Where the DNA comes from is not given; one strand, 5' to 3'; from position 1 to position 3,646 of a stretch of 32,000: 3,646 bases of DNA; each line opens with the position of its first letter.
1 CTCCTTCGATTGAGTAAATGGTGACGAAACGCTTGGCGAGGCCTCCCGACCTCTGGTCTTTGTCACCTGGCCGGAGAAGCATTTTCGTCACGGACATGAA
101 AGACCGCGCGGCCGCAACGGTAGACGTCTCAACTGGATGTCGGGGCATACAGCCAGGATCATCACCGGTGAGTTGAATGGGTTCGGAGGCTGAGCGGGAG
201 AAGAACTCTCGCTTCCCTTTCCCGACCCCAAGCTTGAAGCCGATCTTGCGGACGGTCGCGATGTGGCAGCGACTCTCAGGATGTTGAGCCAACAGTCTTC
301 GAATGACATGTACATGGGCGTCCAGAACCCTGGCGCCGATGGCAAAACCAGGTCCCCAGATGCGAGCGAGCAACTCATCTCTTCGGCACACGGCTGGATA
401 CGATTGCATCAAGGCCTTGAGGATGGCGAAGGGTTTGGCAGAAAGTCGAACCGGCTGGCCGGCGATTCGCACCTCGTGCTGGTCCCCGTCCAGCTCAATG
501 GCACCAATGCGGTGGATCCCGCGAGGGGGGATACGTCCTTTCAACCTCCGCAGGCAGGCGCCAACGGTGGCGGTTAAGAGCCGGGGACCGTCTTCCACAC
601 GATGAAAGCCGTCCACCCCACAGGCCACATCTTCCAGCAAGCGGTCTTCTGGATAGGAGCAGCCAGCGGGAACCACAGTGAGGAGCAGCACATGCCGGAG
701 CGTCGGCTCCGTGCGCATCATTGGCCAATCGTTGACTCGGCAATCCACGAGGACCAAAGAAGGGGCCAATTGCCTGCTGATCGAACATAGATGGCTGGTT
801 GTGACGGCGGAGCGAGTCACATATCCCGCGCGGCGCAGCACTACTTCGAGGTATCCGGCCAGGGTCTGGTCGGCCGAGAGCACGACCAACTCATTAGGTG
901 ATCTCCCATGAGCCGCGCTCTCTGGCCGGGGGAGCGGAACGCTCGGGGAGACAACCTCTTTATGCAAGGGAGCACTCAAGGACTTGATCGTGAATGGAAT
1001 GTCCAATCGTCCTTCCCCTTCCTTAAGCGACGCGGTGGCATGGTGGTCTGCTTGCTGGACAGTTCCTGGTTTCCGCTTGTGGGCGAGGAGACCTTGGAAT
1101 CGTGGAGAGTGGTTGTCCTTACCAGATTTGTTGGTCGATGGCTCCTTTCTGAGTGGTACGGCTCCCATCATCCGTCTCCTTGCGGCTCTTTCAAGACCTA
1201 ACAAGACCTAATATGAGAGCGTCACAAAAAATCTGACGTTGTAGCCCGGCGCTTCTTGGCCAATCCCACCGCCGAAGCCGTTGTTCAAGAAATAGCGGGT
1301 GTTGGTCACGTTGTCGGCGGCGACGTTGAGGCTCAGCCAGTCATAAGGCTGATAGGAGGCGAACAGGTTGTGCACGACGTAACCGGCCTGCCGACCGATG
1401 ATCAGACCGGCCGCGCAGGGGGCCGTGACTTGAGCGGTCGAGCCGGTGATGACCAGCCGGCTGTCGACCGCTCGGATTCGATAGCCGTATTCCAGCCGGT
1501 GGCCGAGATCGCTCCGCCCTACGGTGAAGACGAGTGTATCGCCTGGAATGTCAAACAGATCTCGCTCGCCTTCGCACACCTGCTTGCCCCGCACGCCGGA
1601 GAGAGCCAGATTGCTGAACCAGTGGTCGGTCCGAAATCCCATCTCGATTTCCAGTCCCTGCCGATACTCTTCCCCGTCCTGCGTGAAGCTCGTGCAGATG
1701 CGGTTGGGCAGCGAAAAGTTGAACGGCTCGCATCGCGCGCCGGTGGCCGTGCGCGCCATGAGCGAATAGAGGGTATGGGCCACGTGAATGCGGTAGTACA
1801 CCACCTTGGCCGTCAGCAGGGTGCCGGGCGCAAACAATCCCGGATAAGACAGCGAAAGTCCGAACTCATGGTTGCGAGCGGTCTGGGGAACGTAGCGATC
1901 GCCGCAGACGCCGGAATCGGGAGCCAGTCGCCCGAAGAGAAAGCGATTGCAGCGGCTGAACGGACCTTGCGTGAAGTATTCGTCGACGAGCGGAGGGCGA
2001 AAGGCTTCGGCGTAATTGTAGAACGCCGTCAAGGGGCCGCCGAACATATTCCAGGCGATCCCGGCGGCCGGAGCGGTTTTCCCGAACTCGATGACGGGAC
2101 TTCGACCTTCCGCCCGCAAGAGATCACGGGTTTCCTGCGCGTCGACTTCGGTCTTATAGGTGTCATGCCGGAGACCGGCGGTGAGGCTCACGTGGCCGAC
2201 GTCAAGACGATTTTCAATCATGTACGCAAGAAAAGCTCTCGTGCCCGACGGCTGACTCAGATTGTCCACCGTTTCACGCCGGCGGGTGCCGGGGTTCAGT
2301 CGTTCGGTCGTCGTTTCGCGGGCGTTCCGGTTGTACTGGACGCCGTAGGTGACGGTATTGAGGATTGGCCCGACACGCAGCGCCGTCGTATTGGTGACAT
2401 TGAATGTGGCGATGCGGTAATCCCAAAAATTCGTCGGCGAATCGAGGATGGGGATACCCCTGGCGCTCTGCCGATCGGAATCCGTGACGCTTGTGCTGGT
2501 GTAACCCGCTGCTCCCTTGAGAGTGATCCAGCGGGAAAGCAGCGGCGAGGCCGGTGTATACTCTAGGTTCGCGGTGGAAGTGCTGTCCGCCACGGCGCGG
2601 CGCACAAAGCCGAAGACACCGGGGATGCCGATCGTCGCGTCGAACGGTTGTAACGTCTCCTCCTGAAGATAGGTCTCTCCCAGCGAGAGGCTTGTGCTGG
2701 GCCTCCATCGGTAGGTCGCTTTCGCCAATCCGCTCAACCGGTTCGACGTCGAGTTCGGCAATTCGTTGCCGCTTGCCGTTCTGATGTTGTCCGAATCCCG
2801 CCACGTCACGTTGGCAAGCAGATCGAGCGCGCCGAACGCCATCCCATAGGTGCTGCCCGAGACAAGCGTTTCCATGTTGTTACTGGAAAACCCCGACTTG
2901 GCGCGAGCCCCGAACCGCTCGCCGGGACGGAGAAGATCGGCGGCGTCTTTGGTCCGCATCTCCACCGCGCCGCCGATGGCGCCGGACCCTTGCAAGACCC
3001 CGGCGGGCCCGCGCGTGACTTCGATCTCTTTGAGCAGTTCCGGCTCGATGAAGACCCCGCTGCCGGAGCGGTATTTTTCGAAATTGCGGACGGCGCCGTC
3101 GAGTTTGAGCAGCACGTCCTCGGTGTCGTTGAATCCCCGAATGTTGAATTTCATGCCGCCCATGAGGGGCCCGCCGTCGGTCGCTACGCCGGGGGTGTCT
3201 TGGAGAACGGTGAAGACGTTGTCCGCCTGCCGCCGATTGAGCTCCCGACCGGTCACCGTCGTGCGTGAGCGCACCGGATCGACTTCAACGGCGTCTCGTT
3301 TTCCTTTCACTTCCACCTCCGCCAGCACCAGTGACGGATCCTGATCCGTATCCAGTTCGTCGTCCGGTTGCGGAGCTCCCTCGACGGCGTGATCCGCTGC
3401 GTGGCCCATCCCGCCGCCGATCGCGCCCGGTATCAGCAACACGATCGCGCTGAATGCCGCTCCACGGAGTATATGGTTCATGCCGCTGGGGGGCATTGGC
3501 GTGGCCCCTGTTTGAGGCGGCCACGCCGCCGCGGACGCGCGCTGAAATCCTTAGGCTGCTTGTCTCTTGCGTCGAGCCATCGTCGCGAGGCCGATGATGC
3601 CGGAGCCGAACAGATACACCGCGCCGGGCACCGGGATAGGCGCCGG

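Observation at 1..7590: Fur-box-fronted operon of TonB, secreted chelatase-fold protein, small protein, PEP-CTERM protein, TonB-dependent receptor and atypical regulator: candidate uncharacterised tetrapyrrole/metal capture system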

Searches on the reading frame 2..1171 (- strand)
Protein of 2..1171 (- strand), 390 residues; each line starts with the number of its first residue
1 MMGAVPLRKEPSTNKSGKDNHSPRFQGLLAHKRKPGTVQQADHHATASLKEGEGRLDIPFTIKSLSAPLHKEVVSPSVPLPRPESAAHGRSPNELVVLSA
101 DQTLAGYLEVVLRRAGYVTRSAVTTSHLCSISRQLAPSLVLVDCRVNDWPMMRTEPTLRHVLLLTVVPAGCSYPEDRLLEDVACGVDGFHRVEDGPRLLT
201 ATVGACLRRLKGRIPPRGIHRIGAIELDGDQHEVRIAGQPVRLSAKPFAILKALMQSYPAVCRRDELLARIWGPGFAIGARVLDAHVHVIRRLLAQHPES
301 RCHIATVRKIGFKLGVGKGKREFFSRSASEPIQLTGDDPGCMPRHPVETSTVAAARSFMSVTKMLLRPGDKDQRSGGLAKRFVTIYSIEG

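Call 5: search_protein_families(library=pfam, proteins=[window:2-1171:-], max_evalue=0.01)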
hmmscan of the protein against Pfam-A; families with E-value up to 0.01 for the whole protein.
window:2-1171:- (390 aa): 1 family
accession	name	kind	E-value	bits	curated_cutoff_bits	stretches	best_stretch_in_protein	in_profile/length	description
PF00486.34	Trans_reg_C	-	3.8e-17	62.6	26.2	1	238-314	1-77/77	Transcriptional regulatory protein, C terminal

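Call 6: search_protein_families(library=ncbifam, proteins=[window:2-1171:-], max_evalue=0.01)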
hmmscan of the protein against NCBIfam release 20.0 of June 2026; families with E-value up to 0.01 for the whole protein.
window:2-1171:- (390 aa): 32 families (the best 25 are shown)
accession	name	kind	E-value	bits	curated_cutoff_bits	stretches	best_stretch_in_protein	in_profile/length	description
TIGR02154.1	PhoB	equivalog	8.2e-19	67.8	296.2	1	94-314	4-225/226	phosphate regulon transcriptional regulator PhoB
NF040689.1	MtrAB_MtrA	equivalog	9.5e-19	67.6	300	1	96-314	2-218/219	MtrAB system response regulator MtrA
NF008296.0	PRK11083.1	equivalog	3.7e-15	56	273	1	94-314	5-225/228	two-component system response regulator CreB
NF045944.1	ResRegRpaBCyano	equivalog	2e-12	47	330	1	103-313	8-226/229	response regulator transcription factor RpaB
NF053854.1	RespRegPhoBBctds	equivalog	6.2e-12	45.3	270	1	96-297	2-210/225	two-component system response regulator PhoB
NF041733.1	resp_reg_CseB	equivalog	1.1e-11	44.6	350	1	97-314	5-226/228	two-component system response regulator CseB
NF045914.1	RespRegNblR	equivalog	6.3e-11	42.3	300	1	94-314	8-225/228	response regulator transcription factor NblR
NF007982.1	PRK10710.1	equivalog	6.5e-11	42.2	380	1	97-313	12-226/235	envelope stress response regulator BaeR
NF007546.0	PRK10161.1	equivalog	2.2e-09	37.2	471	1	175-314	89-225/229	phosphate response regulator transcription factor PhoB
NF051850.1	RespRegRprY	equivalog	6.3e-09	35.6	370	1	178-315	91-227/234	response regulator transcription factor RprY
NF040534.1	resp_reg_YycF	equivalog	6.5e-09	35.4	340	1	95-313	3-226/231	response regulator YycF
NF045991.1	RespRegCtrARhodob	equivalog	7.6e-09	35.6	350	1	97-313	5-220/224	response regulator transcription factor CtrA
TIGR01387.1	cztR_silR_copR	subfamily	2.9e-08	33.6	279.2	1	181-314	88-218/218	heavy metal response regulator transcription factor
NF007928.2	PRK10643.1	equivalog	3.5e-08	33.4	330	1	95-314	3-216/216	two-component system response regulator PmrA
NF033117.2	vanR_ACDEGLN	exception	3.6e-08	33.3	350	1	96-314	2-225/226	VanR-ABDEGLN family response regulator transcription factor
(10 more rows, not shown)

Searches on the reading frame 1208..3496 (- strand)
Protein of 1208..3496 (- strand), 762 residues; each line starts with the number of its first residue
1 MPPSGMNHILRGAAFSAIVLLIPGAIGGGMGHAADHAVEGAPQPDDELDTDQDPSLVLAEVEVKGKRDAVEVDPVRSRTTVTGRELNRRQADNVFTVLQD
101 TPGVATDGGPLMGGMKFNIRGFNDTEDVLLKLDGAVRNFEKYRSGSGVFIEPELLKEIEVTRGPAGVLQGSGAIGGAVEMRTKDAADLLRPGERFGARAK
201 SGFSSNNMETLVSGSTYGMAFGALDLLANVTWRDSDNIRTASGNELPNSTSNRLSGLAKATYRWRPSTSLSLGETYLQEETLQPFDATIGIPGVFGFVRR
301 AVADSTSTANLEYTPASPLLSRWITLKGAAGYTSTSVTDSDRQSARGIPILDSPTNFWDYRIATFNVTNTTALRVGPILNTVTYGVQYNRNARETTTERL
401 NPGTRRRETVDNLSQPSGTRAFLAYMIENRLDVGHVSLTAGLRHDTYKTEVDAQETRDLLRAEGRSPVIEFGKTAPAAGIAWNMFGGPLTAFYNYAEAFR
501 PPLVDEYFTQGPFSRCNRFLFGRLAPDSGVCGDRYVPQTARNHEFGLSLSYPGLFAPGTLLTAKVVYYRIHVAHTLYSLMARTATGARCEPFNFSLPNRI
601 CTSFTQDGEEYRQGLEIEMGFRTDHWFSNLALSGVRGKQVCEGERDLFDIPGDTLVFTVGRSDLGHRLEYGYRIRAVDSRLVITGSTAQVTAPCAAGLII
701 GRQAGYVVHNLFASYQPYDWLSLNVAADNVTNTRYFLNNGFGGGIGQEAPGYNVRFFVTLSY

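Call 5: search_protein_families(library=pfam, proteins=[window:1208-3496:-], max_evalue=0.01)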
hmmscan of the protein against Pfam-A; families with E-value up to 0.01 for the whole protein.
window:1208-3496:- (762 aa): 2 families
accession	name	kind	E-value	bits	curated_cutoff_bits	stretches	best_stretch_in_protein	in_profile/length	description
PF00593.30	TonB_dep_Rec_b-barrel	-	8.8e-30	105.4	27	1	306-730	62-436/436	TonB dependent receptor-like, beta-barrel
PF07715.20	Plug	-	4.1e-20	72.7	23.9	1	76-177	7-107/107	TonB-dependent Receptor Plug Domain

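Call 6: search_protein_families(library=ncbifam, proteins=[window:1208-3496:-], max_evalue=0.01)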
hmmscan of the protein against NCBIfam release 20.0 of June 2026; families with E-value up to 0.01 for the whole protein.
window:1208-3496:- (762 aa): 18 families
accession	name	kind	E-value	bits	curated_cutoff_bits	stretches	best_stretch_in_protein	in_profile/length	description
TIGR01785.1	TonB-hemin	subfamily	2.9e-81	273.9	316.85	1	60-762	3-677/677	TonB-dependent heme/hemoglobin receptor family protein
TIGR01786.1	TonB-hemlactrns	subfamily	3.7e-67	227.2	323.75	1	66-744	8-695/719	TonB-dependent hemoglobin/transferrin/lactoferrin family receptor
TIGR01783.1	TonB-siderophor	subfamily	1e-33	116.9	223.5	2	76-326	4-233/649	TonB-dependent siderophore receptor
TIGR01776.1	TonB-tbp-lbp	subfamily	1.7e-14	52.7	468.8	1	52-244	45-249/946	lactoferrin/transferrin family TonB-dependent receptor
TIGR01779.1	TonB-B12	equivalog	1.4e-08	33.8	599.7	1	78-287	48-253/614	TonB-dependent vitamin B12 receptor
NF007465.0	PRK10044.1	equivalog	8.6e-08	30.8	803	1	76-184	81-188/726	ferrichrome porin FhuA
NF010010.0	PRK13483.1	equivalog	9.9e-08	30.4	927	1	77-245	53-227/660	ligand-gated channel protein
NF007926.1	PRK10641.1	equivalog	1.3e-07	30.6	836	1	78-186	48-157/617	TonB-dependent vitamin B12 receptor BtuB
NF047944.1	FoxamRcptFoxA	equivalog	3.4e-07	29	1300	1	68-184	48-164/697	ferrioxamine B receptor FoxA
NF010651.0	PRK14050.1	equivalog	4.1e-07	28.5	884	1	62-187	66-190/730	TonB-dependent siderophore receptor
NF010048.1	PRK13524.1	subfamily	6.3e-06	24.9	493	1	140-187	133-180/744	FepA family TonB-dependent siderophore receptor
NF007478.2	PRK10064.1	equivalog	8.3e-06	24.3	745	1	76-184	49-159/663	catecholate siderophore receptor CirA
NF010038.0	PRK13513.1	equivalog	3.4e-05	22.6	942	1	74-186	52-168/659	ligand-gated channel protein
NF010011.0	PRK13484.1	equivalog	4.2e-05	22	1197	1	77-187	50-163/682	IreA family TonB-dependent siderophore receptor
NF010051.0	PRK13528.1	subfamily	5.3e-05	21.6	583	1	143-188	132-177/727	FepA family TonB-dependent siderophore receptor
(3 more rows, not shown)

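Call 78: search_solved_structures(query=window:1208-3496:-, max_evalue=0.00001)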
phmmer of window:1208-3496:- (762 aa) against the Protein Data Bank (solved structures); distinct sequences matched with E-value up to 0.00001: 23.
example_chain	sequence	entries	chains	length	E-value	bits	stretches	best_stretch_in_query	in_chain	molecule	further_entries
3fhh_A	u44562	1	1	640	1.9e-24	89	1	89-284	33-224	Outer membrane heme receptor ShuA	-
9dhe_A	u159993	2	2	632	3e-24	88.4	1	89-284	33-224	TonB-dependent receptor | Outer membrane heme/hemoglobin receptor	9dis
9dir_B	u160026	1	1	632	4.8e-24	87.7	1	89-284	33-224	Outer membrane heme/hemoglobin receptor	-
8the_A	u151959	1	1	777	4.6e-20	74.5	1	59-233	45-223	Heme/hemoglobin uptake outer membrane receptor PhuR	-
5c58_A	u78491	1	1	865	2.2e-15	59.1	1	73-449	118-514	HasR protein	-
3csl_A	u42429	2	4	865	3.5e-15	58.4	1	73-449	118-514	HasR protein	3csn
3ddr_A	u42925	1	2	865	5e-15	57.9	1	73-449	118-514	HasR protein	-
4aip_A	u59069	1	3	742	5.3e-13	51.2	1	44-243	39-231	FE-REGULATED PROTEIN B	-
4aiq_A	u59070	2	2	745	1.3e-11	46.6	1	44-242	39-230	FERRIC ENTEROBACTIN RECEPTOR | IRON-REGULATED OUTER MEMBRANE PROTEIN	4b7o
3v89_A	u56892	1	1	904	2e-08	36.1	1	78-240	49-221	Transferrin-binding protein A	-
3v8x_A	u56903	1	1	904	2e-08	36.1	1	78-240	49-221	Transferrin-binding protein 1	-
9cdq_A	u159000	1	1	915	3.1e-08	35.4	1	78-240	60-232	Transferrin-binding protein A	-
9clt_A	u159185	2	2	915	3.3e-08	35.3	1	78-240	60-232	Transferrin-binding protein A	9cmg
9dc4_A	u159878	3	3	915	3.3e-08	35.3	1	78-240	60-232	Transferrin-binding protein A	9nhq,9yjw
9clm_A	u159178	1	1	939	3.9e-08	35.1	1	77-241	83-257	Transferrin Binding Protein A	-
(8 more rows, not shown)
